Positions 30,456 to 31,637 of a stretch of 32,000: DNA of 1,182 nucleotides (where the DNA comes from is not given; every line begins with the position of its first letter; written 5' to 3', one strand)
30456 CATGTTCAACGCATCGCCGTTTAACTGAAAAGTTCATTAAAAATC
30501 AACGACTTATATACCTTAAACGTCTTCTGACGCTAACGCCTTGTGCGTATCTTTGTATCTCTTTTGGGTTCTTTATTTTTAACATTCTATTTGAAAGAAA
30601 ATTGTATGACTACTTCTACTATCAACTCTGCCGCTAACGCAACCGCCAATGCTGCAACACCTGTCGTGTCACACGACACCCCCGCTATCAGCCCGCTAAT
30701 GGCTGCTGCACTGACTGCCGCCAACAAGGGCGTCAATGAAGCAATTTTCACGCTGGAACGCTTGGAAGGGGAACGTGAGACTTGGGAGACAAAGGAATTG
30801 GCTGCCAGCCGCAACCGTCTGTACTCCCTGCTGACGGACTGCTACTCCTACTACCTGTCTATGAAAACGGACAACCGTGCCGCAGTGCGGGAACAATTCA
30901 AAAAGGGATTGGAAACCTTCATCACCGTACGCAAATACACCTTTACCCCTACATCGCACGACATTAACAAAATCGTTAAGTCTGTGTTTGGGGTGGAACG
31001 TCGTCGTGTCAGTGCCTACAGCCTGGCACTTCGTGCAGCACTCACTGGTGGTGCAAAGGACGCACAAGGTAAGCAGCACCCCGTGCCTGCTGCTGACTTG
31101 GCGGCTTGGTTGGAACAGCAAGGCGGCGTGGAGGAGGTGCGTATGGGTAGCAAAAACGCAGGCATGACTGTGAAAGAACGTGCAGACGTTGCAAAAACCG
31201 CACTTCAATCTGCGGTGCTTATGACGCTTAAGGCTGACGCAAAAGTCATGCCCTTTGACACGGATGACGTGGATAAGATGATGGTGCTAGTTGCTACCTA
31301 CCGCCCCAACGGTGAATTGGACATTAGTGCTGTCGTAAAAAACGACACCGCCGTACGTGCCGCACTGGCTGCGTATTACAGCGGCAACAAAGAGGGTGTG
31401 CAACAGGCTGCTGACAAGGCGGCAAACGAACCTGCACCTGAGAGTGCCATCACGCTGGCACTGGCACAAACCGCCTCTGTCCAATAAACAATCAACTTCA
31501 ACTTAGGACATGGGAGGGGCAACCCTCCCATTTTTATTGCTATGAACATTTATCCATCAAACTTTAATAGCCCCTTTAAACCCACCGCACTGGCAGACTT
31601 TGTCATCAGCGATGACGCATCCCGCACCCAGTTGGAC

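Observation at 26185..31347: Element-specific 17-bp palindrome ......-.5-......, always in the V-V-x-x-D-T frame when inside genes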

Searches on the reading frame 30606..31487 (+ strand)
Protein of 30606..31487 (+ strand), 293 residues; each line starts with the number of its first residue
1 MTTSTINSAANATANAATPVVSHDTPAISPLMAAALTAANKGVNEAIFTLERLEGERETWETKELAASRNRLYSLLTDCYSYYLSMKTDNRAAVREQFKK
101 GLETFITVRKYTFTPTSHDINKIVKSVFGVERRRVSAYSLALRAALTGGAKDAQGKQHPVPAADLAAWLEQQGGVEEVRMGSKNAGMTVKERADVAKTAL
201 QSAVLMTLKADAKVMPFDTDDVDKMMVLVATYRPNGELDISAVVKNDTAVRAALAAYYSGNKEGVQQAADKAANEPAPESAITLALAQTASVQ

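Call 12: search_protein_families(library=pfam, proteins=[window:30606-31487:+], max_evalue=0.01)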
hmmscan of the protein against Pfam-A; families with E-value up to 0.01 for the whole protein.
window:30606-31487:+ (293 aa): 1 family
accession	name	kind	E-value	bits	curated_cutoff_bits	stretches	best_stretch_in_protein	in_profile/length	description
PF20943.3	DUF4785_3rd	-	0.0097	16.4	24.5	0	141-171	30-58/106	Domain of unknown function (DUF4785) C-terminal domain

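Call 13: search_protein_families(library=ncbifam, proteins=[window:30606-31487:+], max_evalue=0.01)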
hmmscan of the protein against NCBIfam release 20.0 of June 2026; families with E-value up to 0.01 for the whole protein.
window:30606-31487:+ (293 aa): 1 family
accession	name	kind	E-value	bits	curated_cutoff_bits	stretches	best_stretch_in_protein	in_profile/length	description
TIGR02719.1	repress_PhaQ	equivalog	0.0054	17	139.35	1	28-122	44-133/138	poly-beta-hydroxybutyrate-responsive repressor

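Call 31: search_protein_families(library=phrogs, proteins=[window:30606-31487:+], max_evalue=0.01)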
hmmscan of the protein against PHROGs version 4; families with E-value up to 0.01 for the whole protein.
window:30606-31487:+ (293 aa): 0 families

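Call 34: search_solved_structures(query=window:30606-31487:+, max_evalue=1)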
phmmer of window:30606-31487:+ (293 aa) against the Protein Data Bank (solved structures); distinct sequences matched with E-value up to 1: 0.

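Call 41: find_homologous_proteins(query=window:30606-31487:+)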
Query window:30606-31487:+ (293 aa): 58 proteins with E <= 0.001 among 8000 candidates.
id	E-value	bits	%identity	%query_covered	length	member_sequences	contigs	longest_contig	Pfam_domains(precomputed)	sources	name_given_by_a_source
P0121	1.1e-177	607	99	100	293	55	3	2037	-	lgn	-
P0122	4.4e-121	421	78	88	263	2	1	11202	-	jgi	jgi:hypothetical protein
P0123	1.4e-117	410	70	94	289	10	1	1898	-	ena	-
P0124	1.3e-116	407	70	92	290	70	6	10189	-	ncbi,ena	-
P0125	6.1e-113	395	70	90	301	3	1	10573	-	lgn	-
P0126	6.4e-112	391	68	92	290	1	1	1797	-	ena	-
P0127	9.5e-108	378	66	96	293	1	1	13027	-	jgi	jgi:hypothetical protein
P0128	1.0e-107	378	68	95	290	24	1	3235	-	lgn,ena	-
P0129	7.0e-107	375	66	95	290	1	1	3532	-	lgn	-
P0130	3.8e-104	366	66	87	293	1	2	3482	-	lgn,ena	-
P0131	1.4e-103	364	64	95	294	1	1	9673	-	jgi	jgi:dsDNA-binding SOS-regulon protein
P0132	3.4e-103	363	64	95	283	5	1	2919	-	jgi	jgi:hypothetical protein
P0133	8.9e-103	361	65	95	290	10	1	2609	-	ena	-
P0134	4.9e-102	359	64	94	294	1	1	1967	-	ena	-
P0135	1.1e-100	355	64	91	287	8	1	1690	-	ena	-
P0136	4.7e-100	352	60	98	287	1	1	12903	-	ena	-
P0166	7.6e-81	290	57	84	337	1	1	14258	-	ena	-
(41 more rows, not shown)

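Call 43: find_encoding_contigs(protein=P0127, flank=10000, max_places=1)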
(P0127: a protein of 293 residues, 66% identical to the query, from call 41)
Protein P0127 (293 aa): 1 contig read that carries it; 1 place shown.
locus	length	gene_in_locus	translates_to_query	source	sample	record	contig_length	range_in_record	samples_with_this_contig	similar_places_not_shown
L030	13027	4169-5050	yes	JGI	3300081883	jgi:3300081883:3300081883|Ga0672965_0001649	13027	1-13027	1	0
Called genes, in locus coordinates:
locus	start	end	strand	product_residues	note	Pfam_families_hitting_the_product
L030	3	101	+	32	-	?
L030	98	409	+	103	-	PF01381:HTH_3 (weak)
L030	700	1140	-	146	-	PF20346:DUF6641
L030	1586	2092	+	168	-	-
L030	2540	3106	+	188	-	PF00589:Phage_integrase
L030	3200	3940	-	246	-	-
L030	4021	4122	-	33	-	-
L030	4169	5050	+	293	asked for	-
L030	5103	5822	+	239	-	PF00004:AAA (weak)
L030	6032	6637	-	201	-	PF08241:Methyltransf_11 (weak)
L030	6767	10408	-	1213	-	PF00353:HemolysinCabind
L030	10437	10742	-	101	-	-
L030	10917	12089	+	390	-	PF13356:Arm-DNA-bind_3, PF00589:Phage_integrase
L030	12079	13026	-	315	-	?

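Call 44: find_encoding_contigs(protein=P0136, flank=10000, max_places=1)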
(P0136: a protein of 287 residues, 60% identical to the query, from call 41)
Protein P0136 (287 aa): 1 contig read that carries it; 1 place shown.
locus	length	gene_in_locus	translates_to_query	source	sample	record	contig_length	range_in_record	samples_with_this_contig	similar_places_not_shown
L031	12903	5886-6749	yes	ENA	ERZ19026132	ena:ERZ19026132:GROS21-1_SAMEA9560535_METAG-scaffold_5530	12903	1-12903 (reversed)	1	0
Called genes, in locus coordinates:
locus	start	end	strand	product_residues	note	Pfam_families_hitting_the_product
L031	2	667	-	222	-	?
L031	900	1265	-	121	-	PF00903:Glyoxalase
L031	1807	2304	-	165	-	-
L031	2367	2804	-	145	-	PF20346:DUF6641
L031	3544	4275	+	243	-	-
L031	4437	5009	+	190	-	PF00589:Phage_integrase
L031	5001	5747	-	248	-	-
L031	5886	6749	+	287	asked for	-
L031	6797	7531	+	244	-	PF00004:AAA (faint)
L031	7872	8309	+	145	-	-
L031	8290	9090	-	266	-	-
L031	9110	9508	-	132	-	-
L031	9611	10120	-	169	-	-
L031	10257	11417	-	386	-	-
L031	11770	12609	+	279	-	-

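Call 45: find_encoding_contigs(protein=P0166, flank=10000, max_places=1)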
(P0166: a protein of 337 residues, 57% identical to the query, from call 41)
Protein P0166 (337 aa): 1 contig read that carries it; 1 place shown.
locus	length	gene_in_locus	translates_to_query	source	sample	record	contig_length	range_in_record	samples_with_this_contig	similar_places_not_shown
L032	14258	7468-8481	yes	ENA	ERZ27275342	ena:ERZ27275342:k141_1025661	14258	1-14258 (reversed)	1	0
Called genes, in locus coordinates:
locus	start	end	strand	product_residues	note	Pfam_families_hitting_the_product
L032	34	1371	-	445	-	-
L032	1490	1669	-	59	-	-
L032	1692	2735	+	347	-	PF01839:FG-GAP (faint), PF13517:FG-GAP_3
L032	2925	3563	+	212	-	PF08378:NERD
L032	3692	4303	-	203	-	-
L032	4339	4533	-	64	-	-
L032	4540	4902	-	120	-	-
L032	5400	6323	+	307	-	PF00589:Phage_integrase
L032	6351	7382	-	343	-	-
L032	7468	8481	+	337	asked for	-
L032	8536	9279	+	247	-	-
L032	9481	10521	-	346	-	PF13517:FG-GAP_3, PF01839:FG-GAP (weak)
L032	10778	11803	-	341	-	-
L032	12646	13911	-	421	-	PF00589:Phage_integrase (weak)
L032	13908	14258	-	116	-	?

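Call 46: find_encoding_contigs(protein=P0122, flank=10000, max_places=1)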
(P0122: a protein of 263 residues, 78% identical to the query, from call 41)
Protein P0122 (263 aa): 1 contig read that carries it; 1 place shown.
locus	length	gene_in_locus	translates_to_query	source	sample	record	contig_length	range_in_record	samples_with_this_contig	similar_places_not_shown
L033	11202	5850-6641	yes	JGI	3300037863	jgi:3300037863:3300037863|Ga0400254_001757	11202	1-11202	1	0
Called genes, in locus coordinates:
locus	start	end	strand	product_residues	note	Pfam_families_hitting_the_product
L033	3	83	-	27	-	?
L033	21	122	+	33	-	-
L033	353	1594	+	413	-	-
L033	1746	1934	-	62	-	-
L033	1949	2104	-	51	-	-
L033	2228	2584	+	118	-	-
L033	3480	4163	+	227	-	PF00589:Phage_integrase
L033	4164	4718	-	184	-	-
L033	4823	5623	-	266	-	-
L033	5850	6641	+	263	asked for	-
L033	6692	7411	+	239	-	-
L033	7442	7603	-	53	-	PF25169:DUF7830 (weak)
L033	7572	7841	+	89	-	-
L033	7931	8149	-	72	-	-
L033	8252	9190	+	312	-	PF01555:N6_N4_Mtase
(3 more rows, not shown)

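Call 54: predict_structure(alignment_id=A2)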
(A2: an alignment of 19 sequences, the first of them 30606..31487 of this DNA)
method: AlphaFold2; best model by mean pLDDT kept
length: 293 residues; sequences in the alignment: 19
mean_pLDDT: 71.0   pTM: 0.52
mean pLDDT of the five models: 71.0, 70.0, 68.7, 68.6, 64.0
residues with pLDDT >= 90: 76; 70-90: 69; 50-70: 109; < 50: 39
segments of 3 or more residues with pLDDT < 50: 1-26, 203-212
pLDDT, mean of each block of 10 residues (from residue 1): 31 33 50 70 90 90 70 92 93 92 93 89 90 83 89 88 91 84 62 61 46 52 60 59 62 65 68 57 55 51
secondary structure, 60 per line:
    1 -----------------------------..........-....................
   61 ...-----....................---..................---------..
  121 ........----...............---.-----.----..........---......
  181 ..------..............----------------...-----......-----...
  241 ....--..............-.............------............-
elements in order: H30-39 H41-63 H69-88 H92-109 H119-128 H133-147 H162-171 H175-182 H189-202 E227-232 E238-244 H247-260 H262-274 H281-292

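Call 57: fold_search(model_id=the predicted structure, library=pdb)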
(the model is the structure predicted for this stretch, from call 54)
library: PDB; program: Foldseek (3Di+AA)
matches with E <= 10: 279; with E <= 0.001: 0
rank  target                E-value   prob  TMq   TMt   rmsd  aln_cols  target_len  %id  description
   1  8i6z                  3.1e-01  0.10  0.11  0.06  20.2       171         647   19  Crystal structure of apo-form of malonyl-CoA reductase C-domain from Chloroflexus aurantiacus (released 2023-06-14)
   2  8pv4_CR               3.4e-01  0.20  0.14  0.12  14.3       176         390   15  Chaetomium thermophilum pre-60S State 2 - pre-5S rotation with Rix1 complex - composite structure (released 2023-11-15)
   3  8a30                  4.5e-01  0.08  0.11  0.06  20.2       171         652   18  Malonyl-CoA reductase from Chloroflexus aurantiacus - C-terminal Apo (released 2023-04-05)
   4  4nee_B                5.0e-01  0.11  0.14  0.12  14.9       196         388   12  crystal structure of AP-2 alpha/simga2 complex bound to HIV-1 Nef (released 2014-01-29)
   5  4wyv_A                8.8e-01  0.15  0.19  0.24  17.9       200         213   14  Crystal Structure of Human Translin in Open Conformation (released 2014-11-26)
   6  6npw_C                9.8e-01  0.10  0.17  0.16  18.8       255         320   11  SSu72/Sympk in complex with Ser2/Ser5 phosphorylated peptide (released 2019-04-24)
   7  4imi_A                9.8e-01  0.06  0.13  0.12  17.9       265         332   14  Novel Modifications on C-terminal Domain of RNA Polymerase II can Fine- tune the Phosphatase Activity of Ssu72. (released 2013-08-07)
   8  7rwb_A                1.0e+00  0.06  0.13  0.07  16.5       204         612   14  AP2 bound to the APA domain of SGIP in the presence of heparin (released 2022-03-30)
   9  9qq6_A                1.1e+00  0.07  0.11  0.07  27.2       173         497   17  Structure of the Azotobacter vinelandii NifL-NifA complex (released 2025-06-18)
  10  3woz_B                1.2e+00  0.08  0.16  0.18  14.2       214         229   13  Crystal structure of CLASP2 TOG domain (TOG3) (released 2015-05-27)
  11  3pja_C                1.3e+00  0.11  0.17  0.21  17.9       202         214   16  Crystal structure of human C3PO complex (released 2011-05-11)
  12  7yo4_A                1.3e+00  0.09  0.18  0.08  18.1       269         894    8  Cryo-EM structure of RCK1-RCK2 mutated human Slo1-LRRC26 complex (released 2024-03-06)
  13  4ozw                  1.4e+00  0.08  0.15  0.14  14.6       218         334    9  Crystal Structure of the periplasmic alginate lyase AlgL H202A mutant (released 2015-03-04)
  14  3pja_I                1.5e+00  0.12  0.19  0.25  18.4       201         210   15  Crystal structure of human C3PO complex (released 2011-05-11)
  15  7pua_Fh               1.5e+00  0.07  0.14  0.16  18.8       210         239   10  Middle assembly intermediate of the Trypanosoma brucei mitoribosomal small subunit (released 2022-03-02)
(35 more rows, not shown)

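Call 59: search_solved_structures(query=L030:5103-5822:+, max_evalue=0.01)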
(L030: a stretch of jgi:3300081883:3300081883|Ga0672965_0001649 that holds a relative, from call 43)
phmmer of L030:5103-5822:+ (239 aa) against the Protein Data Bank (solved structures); distinct sequences matched with E-value up to 0.01: 35.
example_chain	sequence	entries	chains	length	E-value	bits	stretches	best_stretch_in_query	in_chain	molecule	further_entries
1iqp_A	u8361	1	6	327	4.5e-07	32.9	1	11-214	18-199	RFCS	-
8tw8_4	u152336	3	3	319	7.4e-07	32.2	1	11-223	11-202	Replication factor C subunit 4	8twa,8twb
8tw7_4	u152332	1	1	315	7.4e-07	32.2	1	11-223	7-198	Replication factor C subunit 4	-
7sgz_B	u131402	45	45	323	7.6e-07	32.2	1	11-223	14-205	Replication factor C subunit 4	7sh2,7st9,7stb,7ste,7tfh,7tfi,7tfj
2chg_A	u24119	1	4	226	1.1e-06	31.7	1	109-227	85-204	REPLICATION FACTOR C SMALL SUBUNIT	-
2chq_A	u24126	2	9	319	1.9e-06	30.9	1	110-227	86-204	REPLICATION FACTOR C SMALL SUBUNIT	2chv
1sxj_B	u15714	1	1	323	2.8e-06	30.3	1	11-223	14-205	Activator 1 37 kDa subunit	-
9uiq_C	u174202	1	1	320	0.00011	25.1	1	11-183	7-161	Replication factor C subunit 5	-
6vvo_C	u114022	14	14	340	0.00013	24.9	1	11-183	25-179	Replication factor C subunit 5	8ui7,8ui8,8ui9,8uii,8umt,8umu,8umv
7z6h_G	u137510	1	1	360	0.00015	24.7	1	11-181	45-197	Replication factor C subunit 5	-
8tw7_3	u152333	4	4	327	0.00022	24.1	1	118-221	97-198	Replication factor C subunit 3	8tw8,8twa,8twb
8fs3_C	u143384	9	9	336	0.00024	24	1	118-221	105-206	Replication factor C subunit 3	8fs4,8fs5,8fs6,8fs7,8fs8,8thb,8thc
7ste_C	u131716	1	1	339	0.00024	24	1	118-221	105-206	Replication factor C subunit 3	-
8dr0_C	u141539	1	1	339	0.00024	24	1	118-221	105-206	Replication factor C subunit 3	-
7sgz_C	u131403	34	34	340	0.00025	24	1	118-221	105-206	Replication factor C subunit 3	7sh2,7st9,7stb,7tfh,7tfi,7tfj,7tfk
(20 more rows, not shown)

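Call 61: search_protein_families(library=padloc, proteins=[window:30606-31487:+, L030:5103-5822:+], max_evalue=0.01)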
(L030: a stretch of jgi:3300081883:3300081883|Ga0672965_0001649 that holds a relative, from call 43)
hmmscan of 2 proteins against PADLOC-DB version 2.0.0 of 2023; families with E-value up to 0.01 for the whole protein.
window:30606-31487:+ (293 aa): 0 families

L030:5103-5822:+ (239 aa): 5 families
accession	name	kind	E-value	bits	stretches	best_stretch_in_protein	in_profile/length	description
PDLC00915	TRIP13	-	7.4e-06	23.6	0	29-138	45-148/302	TRIP13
PDLC02196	IetA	-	4.1e-05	21.2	1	149-215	219-281/374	-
PDLC04232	IetA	-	0.00013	19.5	0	152-227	216-292/330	-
PDLC02195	IetA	-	0.00024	18.5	0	149-204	234-290/395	-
PDLC00914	TRIP13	-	0.0066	13.9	0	152-204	188-241/302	TRIP13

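Call 70: search_dna_similar(query=window:30606-31487:+, collection=plasmids, mode=protein, max_evalue=0.001)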
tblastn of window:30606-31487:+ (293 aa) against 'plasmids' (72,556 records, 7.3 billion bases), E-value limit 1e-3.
No match.

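Call 71: search_dna_similar(query=window:30606-31487:+, collection=phages, mode=protein, max_evalue=0.001)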
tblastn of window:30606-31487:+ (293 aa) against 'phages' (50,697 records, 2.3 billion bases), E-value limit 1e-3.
No match.

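Call 81: search_protein_representatives(alignment_id=A2)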
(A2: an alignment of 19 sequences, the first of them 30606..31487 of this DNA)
Query: 19 sequences, 293 profile positions. Proteins with E-value up to 0.001 (for the whole library): 1066; up to 1e-10: 660; up to 1e-30: 186. The best 150 are listed.
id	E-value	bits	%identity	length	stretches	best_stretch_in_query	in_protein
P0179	5.5e-109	380.2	-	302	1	21-292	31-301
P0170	1.5e-93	329.6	-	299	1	10-291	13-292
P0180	6.1e-93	327.6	-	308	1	16-291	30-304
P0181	5.0e-91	321.3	-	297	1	14-282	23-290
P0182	2.5e-89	315.7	-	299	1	14-285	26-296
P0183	2.8e-87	309.0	-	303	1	14-287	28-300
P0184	4.9e-87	308.2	-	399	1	12-284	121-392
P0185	1.2e-86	306.9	-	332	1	27-289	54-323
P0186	4.3e-83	295.2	-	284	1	18-257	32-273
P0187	9.5e-83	294.1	-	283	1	19-289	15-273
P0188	1.6e-82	293.4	-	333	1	33-282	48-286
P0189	8.6e-82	291.0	-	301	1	27-275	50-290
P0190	8.4e-81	287.7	-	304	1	27-282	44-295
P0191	8.7e-81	287.7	-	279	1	32-266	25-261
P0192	6.1e-79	281.6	-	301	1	45-270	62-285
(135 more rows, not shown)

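Call 83: search_solved_structures(query=A3, max_evalue=5)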
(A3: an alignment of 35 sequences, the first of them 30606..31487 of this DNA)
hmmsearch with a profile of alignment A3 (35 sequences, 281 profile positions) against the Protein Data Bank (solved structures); distinct sequences matched with E-value up to 5: 1.
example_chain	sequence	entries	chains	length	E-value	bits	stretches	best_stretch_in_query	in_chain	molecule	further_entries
9i38_A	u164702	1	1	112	0.095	15.3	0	69-99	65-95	m4D2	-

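Call 84: search_protein_families(library=pfam, alignment_id=A3, max_evalue=0.05)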
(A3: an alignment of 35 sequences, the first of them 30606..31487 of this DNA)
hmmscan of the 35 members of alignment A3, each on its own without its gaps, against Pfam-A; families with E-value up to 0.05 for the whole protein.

A. member 1, window:30606-31487:+ (293 aa): 2 families
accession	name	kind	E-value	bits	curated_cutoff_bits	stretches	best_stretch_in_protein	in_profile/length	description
PF20943.3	DUF4785_3rd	-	0.0097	16.4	24.5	1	141-171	30-58/106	Domain of unknown function (DUF4785) C-terminal domain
PF08777.17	RRM_3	-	0.043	14.3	22.9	0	34-70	55-91/102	RNA binding motif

B. families by the number of members that match (of 35 scanned): 12 families
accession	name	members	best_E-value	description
PF25110.1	TPR_ESP1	1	0.0012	Separase-like, TPR repeats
PF19101.5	DUF5788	1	0.0019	Family of unknown function (DUF5788)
PF04286.17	DUF445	1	0.0061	Protein of unknown function (DUF445)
PF14678.12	FANCI_S4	1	0.007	FANCI solenoid 4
PF20943.3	DUF4785_3rd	1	0.0097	Domain of unknown function (DUF4785) C-terminal domain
PF08341.16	TED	1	0.011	Thioester domain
PF18075.7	FtsX_ECD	1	0.016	FtsX extracellular domain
PF14598.12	PAS_11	1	0.019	PAS domain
PF00076.28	RRM_1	1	0.03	RNA recognition motif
PF23567.2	Ubiquitin_IARS1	1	0.04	Isoleucine--tRNA ligase, cytoplasmic, ubiquitin-like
PF09286.16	Pro-kuma_activ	1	0.041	Pro-kumamolisin, activation domain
PF08777.17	RRM_3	1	0.043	RNA binding motif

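Call 87: find_related_loci(query=A4, collection=metagenome_contigs, flank=7000)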
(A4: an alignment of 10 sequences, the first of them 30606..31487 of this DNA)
Query A4 (293 aa) in metagenome_contigs; peptide patterns used: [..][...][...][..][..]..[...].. (x = any residue, [..] = any of these).
197 stretches matched a pattern; 171 encode a relative of the query (tblastn E <= 1e-3); the best 80 are kept; 80 distinct loci.
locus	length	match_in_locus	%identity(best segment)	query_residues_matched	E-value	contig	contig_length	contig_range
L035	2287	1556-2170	96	1-205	3e-139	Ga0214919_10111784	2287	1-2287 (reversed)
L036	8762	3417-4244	71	17-286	4e-130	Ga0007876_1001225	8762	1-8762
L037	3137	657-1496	68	14-291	3e-112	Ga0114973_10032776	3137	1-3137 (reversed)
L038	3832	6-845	68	14-291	1e-110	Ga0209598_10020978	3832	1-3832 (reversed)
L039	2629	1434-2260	72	17-286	4e-108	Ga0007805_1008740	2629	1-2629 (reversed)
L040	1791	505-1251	64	35-283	2e-107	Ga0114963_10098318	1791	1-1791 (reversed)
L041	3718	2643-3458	65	22-291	6e-101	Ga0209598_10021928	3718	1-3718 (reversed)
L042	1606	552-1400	55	2-288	7e-105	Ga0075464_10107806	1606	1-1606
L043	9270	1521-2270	59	4-258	4e-96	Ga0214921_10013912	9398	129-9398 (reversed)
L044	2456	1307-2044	56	42-286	5e-92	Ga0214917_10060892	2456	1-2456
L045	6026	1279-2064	53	24-287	1e-88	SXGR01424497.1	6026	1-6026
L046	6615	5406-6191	53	24-287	1e-88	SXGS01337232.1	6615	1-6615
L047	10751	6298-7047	61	42-289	8e-87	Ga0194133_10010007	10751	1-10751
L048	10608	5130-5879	61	42-289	8e-87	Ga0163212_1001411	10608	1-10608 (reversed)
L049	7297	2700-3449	61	42-289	7e-87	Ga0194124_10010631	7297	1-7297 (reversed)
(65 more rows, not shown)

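Call 103: fold_search(model_id=the predicted structure, library=viral)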
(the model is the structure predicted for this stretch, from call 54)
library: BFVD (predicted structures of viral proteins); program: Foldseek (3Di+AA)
matches with E <= 10: 417; with E <= 0.001: 0
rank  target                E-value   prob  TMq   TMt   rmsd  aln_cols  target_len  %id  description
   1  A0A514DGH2            1.5e-01  0.15  0.13  0.11  24.6       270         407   12  (no name in the UniProt tables at hand)
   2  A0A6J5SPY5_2          2.0e-01  0.15  0.15  0.05  30.6       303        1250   15  Uncharacterized protein [uncultured Caudovirales phage]
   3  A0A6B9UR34            2.4e-01  0.11  0.14  0.08  23.9       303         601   11  (no name in the UniProt tables at hand)
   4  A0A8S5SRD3            2.9e-01  0.14  0.15  0.17  20.8       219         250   12  Uncharacterized protein [Siphoviridae sp. ctLdn10]
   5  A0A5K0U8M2            3.2e-01  0.15  0.15  0.06  26.3       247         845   13  Exodeoxyribonuclease III [Yasminevirus sp. GU-2018]
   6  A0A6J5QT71            3.2e-01  0.14  0.13  0.10  20.4       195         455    9  Uncharacterized protein [uncultured Caudovirales phage]
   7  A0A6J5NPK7            3.7e-01  0.16  0.16  0.21  12.3       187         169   13  Uncharacterized protein [uncultured Caudovirales phage]
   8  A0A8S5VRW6            3.9e-01  0.09  0.14  0.12  23.7       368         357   14  (no name in the UniProt tables at hand)
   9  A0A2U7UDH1            4.3e-01  0.16  0.14  0.20  19.4       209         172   13  Uncharacterized protein [Pandoravirus neocaledonia]
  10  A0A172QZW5            5.1e-01  0.07  0.09  0.04  23.3       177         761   12  Replicase (Fragment) [Prune dwarf virus]
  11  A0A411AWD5            5.7e-01  0.20  0.15  0.25  26.7       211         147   10  Lipoprotein [Pantoea phage vB_PagM_LIET2]
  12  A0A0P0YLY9            5.7e-01  0.10  0.15  0.07  22.4       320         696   14  (no name in the UniProt tables at hand)
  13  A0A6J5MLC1            6.3e-01  0.05  0.10  0.09  31.1       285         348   16  Uncharacterized protein [uncultured Caudovirales phage]
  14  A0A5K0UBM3            6.6e-01  0.14  0.12  0.09  18.6       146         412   13  Uncharacterized protein [Yasminevirus sp. GU-2018]
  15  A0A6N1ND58            6.6e-01  0.12  0.12  0.11  26.9       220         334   10  Uncharacterized protein [Tupanvirus deep ocean]
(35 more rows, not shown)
